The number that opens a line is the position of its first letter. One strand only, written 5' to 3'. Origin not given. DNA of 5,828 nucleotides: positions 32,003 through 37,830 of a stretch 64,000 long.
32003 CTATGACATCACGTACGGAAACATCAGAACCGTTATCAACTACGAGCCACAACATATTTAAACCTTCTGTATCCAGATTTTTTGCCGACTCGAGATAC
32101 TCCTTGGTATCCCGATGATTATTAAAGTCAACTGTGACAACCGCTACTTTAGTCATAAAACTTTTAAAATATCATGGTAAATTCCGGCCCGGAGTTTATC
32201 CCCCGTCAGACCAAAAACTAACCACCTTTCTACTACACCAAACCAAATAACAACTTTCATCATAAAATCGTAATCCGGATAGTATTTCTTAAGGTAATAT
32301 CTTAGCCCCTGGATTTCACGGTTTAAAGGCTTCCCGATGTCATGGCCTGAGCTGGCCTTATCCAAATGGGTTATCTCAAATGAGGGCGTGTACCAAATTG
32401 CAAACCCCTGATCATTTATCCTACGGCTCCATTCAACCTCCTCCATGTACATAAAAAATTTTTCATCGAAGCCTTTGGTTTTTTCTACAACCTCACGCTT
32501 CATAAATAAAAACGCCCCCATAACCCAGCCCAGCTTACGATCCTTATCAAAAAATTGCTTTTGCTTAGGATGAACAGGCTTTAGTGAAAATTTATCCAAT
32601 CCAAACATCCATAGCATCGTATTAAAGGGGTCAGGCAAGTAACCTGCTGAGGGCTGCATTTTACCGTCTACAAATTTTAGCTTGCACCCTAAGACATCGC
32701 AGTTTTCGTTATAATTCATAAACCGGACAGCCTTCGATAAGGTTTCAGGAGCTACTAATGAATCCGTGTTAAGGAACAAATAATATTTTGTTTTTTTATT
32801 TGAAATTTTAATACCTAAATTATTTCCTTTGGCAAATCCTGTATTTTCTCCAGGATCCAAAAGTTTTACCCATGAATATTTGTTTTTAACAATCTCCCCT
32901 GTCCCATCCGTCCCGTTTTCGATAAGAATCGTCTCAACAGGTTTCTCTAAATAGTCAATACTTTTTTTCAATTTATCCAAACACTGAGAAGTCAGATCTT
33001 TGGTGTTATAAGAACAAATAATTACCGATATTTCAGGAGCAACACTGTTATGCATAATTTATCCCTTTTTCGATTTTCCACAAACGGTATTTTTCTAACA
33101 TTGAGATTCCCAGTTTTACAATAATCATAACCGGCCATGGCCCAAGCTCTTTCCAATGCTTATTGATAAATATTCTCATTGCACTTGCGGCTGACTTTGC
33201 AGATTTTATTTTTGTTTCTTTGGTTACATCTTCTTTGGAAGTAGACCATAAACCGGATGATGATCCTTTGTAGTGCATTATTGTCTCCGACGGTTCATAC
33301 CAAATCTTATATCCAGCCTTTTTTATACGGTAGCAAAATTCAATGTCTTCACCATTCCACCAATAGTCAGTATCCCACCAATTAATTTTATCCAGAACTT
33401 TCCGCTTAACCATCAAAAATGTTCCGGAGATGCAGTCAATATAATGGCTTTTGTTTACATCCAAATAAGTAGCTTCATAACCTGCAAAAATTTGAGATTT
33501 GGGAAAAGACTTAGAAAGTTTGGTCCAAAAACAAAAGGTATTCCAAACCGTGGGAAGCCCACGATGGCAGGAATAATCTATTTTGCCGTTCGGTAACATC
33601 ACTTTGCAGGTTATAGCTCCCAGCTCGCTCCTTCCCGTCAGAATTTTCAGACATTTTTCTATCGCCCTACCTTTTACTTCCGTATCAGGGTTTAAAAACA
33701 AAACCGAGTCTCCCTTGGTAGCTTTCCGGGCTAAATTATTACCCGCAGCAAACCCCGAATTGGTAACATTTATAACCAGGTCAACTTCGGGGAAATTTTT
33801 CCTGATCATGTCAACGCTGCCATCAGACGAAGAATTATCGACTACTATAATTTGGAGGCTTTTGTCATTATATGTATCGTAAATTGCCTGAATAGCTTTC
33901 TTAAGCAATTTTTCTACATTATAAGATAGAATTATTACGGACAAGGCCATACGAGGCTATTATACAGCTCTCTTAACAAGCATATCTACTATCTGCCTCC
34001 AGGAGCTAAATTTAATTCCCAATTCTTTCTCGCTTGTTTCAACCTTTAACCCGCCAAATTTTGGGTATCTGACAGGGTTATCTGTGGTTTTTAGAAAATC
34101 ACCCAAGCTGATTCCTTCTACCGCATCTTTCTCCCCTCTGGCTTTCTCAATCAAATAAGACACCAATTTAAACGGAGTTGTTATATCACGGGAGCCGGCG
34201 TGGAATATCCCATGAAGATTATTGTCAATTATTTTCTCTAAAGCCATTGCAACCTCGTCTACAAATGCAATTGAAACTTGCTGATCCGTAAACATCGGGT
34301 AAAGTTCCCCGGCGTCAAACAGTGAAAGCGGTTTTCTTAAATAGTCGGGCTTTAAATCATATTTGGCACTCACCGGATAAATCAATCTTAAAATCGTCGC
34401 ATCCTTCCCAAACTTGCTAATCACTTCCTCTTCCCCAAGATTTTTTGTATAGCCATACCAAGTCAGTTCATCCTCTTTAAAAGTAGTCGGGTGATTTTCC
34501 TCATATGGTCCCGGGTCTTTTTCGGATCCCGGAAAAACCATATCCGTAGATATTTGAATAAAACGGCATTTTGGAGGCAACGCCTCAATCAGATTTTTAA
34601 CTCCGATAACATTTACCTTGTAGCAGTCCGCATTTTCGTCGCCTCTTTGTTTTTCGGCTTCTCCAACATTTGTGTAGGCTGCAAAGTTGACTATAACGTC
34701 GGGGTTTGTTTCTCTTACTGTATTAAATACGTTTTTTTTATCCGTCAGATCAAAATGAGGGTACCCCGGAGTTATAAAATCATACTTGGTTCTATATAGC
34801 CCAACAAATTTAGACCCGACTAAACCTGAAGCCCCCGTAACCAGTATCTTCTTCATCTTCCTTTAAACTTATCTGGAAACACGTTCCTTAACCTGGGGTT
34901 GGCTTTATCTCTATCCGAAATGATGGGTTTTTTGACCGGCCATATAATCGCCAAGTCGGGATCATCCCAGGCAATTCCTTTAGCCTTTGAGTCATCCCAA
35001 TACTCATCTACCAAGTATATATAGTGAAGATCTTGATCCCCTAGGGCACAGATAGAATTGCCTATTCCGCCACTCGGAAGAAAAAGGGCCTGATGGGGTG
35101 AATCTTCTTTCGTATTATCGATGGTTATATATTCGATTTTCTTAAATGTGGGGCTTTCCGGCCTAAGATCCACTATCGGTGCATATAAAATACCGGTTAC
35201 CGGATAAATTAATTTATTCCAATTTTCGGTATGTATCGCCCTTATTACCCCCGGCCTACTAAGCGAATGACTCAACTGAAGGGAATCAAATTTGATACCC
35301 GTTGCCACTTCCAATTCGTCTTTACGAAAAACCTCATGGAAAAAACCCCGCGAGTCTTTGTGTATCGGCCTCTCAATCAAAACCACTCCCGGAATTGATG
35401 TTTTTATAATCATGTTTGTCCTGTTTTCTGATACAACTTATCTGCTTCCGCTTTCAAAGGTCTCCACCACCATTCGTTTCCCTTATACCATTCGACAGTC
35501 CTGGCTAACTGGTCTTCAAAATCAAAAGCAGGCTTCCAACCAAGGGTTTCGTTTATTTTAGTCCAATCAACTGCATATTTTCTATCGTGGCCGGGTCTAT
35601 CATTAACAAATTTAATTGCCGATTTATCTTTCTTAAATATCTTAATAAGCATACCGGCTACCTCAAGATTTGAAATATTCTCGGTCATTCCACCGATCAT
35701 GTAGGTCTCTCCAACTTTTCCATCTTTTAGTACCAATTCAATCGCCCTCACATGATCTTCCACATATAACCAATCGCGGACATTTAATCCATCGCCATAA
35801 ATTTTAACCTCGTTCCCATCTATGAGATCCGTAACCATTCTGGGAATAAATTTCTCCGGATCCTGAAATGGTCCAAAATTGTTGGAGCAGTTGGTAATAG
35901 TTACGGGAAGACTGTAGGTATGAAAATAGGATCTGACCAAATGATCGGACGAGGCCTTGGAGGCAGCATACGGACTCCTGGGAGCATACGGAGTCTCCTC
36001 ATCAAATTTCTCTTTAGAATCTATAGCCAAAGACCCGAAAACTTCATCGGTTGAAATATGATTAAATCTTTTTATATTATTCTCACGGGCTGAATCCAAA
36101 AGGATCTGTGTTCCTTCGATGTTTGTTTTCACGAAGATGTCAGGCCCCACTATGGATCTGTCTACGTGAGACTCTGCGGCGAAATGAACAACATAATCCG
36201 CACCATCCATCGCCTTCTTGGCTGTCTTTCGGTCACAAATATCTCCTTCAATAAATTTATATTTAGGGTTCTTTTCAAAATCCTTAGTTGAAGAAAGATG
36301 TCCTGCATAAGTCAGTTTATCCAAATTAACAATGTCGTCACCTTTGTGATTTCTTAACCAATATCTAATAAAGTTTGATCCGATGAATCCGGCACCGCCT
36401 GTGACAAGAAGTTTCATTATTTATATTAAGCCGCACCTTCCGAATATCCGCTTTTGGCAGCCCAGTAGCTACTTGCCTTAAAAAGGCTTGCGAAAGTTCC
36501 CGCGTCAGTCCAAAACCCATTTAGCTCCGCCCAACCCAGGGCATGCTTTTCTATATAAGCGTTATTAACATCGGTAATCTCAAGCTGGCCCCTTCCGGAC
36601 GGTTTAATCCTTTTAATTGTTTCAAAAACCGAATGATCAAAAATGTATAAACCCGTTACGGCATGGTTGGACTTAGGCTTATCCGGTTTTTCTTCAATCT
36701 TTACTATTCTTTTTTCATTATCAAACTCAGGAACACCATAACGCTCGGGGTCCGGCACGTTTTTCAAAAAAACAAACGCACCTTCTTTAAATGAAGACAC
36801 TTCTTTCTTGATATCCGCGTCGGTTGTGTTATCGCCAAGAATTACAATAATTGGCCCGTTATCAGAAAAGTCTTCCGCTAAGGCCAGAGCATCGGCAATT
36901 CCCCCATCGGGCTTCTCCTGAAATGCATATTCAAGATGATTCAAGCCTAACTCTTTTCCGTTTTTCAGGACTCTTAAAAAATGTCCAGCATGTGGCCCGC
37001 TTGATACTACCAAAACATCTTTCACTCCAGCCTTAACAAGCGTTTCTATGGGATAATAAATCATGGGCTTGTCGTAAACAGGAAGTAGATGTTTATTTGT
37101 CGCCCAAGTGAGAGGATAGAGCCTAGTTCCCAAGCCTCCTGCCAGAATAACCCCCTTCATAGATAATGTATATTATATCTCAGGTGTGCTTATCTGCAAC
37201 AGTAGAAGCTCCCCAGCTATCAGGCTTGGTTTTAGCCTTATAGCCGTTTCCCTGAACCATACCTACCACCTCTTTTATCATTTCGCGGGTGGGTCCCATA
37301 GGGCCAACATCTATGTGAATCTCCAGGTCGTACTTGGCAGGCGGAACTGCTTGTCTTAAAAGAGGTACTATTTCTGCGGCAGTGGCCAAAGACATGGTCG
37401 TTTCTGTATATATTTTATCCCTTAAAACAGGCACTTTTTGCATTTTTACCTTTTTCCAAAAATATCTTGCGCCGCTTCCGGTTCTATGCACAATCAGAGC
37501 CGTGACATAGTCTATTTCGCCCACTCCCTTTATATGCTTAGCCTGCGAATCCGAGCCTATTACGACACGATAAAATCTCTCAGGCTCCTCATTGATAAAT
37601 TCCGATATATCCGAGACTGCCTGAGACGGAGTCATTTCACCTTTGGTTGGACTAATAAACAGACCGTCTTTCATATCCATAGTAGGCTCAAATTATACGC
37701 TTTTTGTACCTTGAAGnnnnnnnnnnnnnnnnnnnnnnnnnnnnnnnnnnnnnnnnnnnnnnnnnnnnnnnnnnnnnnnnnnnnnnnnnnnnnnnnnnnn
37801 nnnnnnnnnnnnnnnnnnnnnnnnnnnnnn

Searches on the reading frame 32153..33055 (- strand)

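Call 11: search_protein_families(library=pfam, proteins=[window:32153-33055:-], max_evalue=0.01)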
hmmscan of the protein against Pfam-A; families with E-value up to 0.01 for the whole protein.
window:32153-33055:- (300 aa): 3 families
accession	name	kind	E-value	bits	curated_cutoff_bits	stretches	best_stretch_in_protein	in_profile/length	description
PF00535.33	Glycos_transf_2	-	4.9e-15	56.3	23.3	1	10-191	1-165/168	Glycosyl transferase family 2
PF13641.12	Glyco_tranf_2_3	-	2.3e-12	47.9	27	1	7-235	1-216/230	Glycosyltransferase like family 2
PF10111.15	Glyco_tranf_2_2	-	0.0016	18.4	27.3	0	10-113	1-106/276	Glycosyltransferase like family 2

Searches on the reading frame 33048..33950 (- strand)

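Call 11: search_protein_families(library=pfam, proteins=[window:33048-33950:-], max_evalue=0.01)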
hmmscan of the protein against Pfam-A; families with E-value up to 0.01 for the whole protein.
window:33048-33950:- (300 aa): 6 families
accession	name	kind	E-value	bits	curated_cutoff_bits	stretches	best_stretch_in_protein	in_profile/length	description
PF00535.33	Glycos_transf_2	-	1.5e-17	64.5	23.3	1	4-106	1-105/168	Glycosyl transferase family 2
PF13641.12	Glyco_tranf_2_3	-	2.5e-15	57.6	27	1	3-232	3-217/230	Glycosyltransferase like family 2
PF10111.15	Glyco_tranf_2_2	-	5.7e-06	26.5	27.3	1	4-215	1-205/276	Glycosyltransferase like family 2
PF02709.20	Glyco_transf_7C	-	0.00028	20.9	23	1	168-218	14-64/78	N-terminal domain of galactosyltransferase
PF13632.12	Glyco_trans_2_3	-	0.00041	20.7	27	1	174-235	72-130/198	Glycosyl transferase family group 2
PF13712.12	Glyco_tranf_2_5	-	0.0014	18.8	27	1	65-219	39-180/210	Glycosyltransferase like family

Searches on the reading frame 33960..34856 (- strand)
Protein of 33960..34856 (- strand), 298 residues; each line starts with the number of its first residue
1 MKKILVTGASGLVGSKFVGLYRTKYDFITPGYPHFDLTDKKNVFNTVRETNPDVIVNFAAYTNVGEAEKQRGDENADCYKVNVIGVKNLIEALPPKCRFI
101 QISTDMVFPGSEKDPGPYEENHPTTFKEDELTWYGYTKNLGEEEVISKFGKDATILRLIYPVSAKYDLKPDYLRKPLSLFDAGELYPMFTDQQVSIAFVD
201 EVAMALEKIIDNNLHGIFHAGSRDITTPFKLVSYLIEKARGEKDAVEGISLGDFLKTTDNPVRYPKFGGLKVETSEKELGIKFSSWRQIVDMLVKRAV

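Call 11: search_protein_families(library=pfam, proteins=[window:33960-34856:-], max_evalue=0.01)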
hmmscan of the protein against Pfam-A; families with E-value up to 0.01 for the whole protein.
window:33960-34856:- (298 aa): 6 families
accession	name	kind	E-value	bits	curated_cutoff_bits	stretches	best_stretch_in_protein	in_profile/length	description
PF04321.23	RmlD_sub_bind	-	2.1e-37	129.2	27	1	3-296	2-284/287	RmlD substrate binding domain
PF01370.27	Epimerase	-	4.7e-18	65.9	20.9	1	4-167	1-177/240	NAD dependent epimerase/dehydratase family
PF16363.11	GDP_Man_Dehyd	-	1.3e-12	48.3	27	1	35-125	59-148/332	GDP-mannose 4,6 dehydratase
PF02719.21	Polysacc_synt_2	-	1.1e-05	25.3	20.2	1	36-105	62-129/293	Polysaccharide biosynthesis protein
PF01073.25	3Beta_HSD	-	9e-05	22.1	22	1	33-147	50-159/280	3-beta hydroxysteroid dehydrogenase/isomerase family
PF07993.18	NAD_binding_4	-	0.00075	19.2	20.1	1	51-158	88-204/258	Male sterility protein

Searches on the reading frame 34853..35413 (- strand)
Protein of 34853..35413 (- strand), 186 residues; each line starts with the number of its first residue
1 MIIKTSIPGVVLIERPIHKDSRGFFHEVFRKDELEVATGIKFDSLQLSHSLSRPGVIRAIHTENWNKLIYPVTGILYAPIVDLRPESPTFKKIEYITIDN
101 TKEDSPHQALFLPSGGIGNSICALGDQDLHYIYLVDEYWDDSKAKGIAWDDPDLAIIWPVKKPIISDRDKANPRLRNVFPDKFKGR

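Call 11: search_protein_families(library=pfam, proteins=[window:34853-35413:-], max_evalue=0.01)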
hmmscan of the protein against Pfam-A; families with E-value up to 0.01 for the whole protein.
window:34853-35413:- (186 aa): 1 family
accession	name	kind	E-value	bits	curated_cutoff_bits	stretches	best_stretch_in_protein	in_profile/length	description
PF00908.23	dTDP_sugar_isom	-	4.1e-38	131.2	27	1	4-176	1-167/168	dTDP-4-dehydrorhamnose 3,5-epimerase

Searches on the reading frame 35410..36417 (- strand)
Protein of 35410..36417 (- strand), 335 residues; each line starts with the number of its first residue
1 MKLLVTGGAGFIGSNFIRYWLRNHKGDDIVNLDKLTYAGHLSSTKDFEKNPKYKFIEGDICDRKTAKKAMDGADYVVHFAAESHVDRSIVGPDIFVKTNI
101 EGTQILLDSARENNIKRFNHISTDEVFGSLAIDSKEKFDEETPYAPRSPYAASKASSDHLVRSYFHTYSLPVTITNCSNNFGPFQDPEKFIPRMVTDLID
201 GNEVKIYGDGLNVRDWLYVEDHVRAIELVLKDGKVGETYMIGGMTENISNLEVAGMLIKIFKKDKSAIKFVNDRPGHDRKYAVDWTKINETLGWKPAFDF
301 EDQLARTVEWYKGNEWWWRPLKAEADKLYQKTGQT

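Call 11: search_protein_families(library=pfam, proteins=[window:35410-36417:-], max_evalue=0.01)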
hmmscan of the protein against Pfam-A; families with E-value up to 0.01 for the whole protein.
window:35410-36417:- (335 aa): 7 families
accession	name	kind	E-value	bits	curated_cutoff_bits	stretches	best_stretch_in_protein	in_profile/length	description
PF16363.11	GDP_Man_Dehyd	-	2.6e-78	264.3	27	1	4-306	1-331/332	GDP-mannose 4,6 dehydratase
PF01370.27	Epimerase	-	1.9e-65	221.1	20.9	1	4-242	2-240/240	NAD dependent epimerase/dehydratase family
PF01073.25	3Beta_HSD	-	5.3e-24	85.2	22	1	4-226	1-225/280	3-beta hydroxysteroid dehydrogenase/isomerase family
PF02719.21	Polysacc_synt_2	-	6e-17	62.2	20.2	1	3-126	1-131/293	Polysaccharide biosynthesis protein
PF07993.18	NAD_binding_4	-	2.7e-14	53.4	20.1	1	5-179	1-206/258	Male sterility protein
PF04321.23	RmlD_sub_bind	-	6.1e-13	48.9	27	1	1-269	1-239/287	RmlD substrate binding domain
PF13460.12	NAD_binding_10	-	9.2e-09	35.9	27.2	1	39-164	27-134/184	NAD(P)H-binding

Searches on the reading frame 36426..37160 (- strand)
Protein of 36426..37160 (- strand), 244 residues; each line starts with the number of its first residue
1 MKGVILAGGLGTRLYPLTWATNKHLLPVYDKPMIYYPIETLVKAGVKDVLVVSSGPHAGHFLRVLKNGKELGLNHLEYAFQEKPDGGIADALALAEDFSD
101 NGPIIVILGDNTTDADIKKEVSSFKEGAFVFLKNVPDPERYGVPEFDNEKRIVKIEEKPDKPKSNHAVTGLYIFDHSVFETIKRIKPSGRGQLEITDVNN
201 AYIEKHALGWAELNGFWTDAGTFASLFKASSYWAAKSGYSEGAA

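Call 37: search_protein_families(library=pfam, proteins=[window:36426-37160:-], max_evalue=0.001)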
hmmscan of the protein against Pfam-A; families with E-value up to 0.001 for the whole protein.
window:36426-37160:- (244 aa): 2 families
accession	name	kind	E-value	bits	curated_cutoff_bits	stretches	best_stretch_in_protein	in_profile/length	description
PF00483.29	NTP_transferase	-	6.2e-57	193.4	21.2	1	2-231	1-240/245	Nucleotidyl transferase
PF12804.13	NTP_transf_3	-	3.6e-10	40.7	27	1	3-111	1-96/160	MobA-like NTP transferase domain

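Call 57: search_protein_families(library=ncbifam, proteins=[window:36426-37160:-], max_evalue=0.00001)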
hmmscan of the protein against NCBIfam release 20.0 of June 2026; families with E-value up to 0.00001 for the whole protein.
window:36426-37160:- (244 aa): 26 families (the best 25 are shown)
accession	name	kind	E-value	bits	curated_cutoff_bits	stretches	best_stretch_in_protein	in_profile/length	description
TIGR01207.1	rmlA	equivalog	2.5e-74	250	360.65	1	2-232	1-235/286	glucose-1-phosphate thymidylyltransferase RfbA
NF012024.0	PRK15480.1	equivalog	1.8e-66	224.3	588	1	2-235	5-242/292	glucose-1-phosphate thymidylyltransferase RfbA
TIGR01208.1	rmlA_long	equivalog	7.1e-61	206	320.25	1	2-230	1-231/353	glucose-1-phosphate thymidylyltransferase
TIGR03992.1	Arch_glmU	subfamily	2.4e-46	158.4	292.1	1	1-232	1-226/393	bifunctional sugar-1-phosphate nucleotidylyltransferase/acetyltransferase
NF041313.1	UDPGP_AglF_Halo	equivalog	1.2e-34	119.8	400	1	1-221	1-222/234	UTP--glucose-1-phosphate uridylyltransferase AglF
NF041173.1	Sug_nt_acttase_Thmprot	equivalog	1.3e-32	113.3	600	1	1-223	1-217/405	bifunctional sugar-1-phosphate nucleotidylyltransferase/acetyltransferase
TIGR01099.1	galU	equivalog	2e-27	96.4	326.8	2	77-228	97-260/261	UTP--glucose-1-phosphate uridylyltransferase GalU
NF052502.1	man1P_GTase_Rv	exception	1.8e-24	86.3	440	1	2-231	2-228/352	mannose-1-phosphate guanylyltransferase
NF045761.1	NAMPUrTaseMurU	equivalog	1.8e-21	77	250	1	1-229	1-223/226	N-acetylmuramate alpha-1-phosphate uridylyltransferase MurU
NF003670.0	PRK05293.1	equivalog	1.2e-16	60.7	470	1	136-230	158-255/382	glucose-1-phosphate adenylyltransferase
NF007516.0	PRK10122.1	equivalog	1.9e-15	56.8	534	1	1-53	4-56/297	UTP--glucose-1-phosphate uridylyltransferase GalF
TIGR01105.1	galF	equivalog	2.8e-14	53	659.2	1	1-54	4-57/297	GalU regulator GalF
NF009928.0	PRK13389.1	equivalog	4.5e-14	52.3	548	1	2-53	10-61/302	UTP--glucose-1-phosphate uridylyltransferase GalU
NF049965.1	GlMnHpPGnyltfHddC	equivalog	1.3e-13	51.1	300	1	1-183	1-176/221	D-glycero-D-manno-heptose 1-phosphate guanosyltransferase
TIGR02091.1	glgC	equivalog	1.6e-13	50.5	424.9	1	135-230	150-256/364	glucose-1-phosphate adenylyltransferase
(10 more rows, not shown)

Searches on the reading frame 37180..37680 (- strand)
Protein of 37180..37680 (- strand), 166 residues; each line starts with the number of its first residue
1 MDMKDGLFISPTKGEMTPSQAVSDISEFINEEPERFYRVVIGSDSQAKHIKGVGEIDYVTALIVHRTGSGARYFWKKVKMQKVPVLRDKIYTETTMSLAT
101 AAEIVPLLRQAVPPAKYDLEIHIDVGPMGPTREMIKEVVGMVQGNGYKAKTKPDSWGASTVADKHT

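Call 37: search_protein_families(library=pfam, proteins=[window:37180-37680:-], max_evalue=0.001)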
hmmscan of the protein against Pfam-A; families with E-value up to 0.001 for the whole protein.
window:37180-37680:- (166 aa): 1 family
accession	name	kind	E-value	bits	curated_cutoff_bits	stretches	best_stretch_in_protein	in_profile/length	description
PF04308.18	RNaseH_like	-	3e-46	157.4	25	1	21-166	2-144/145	Ribonuclease H-like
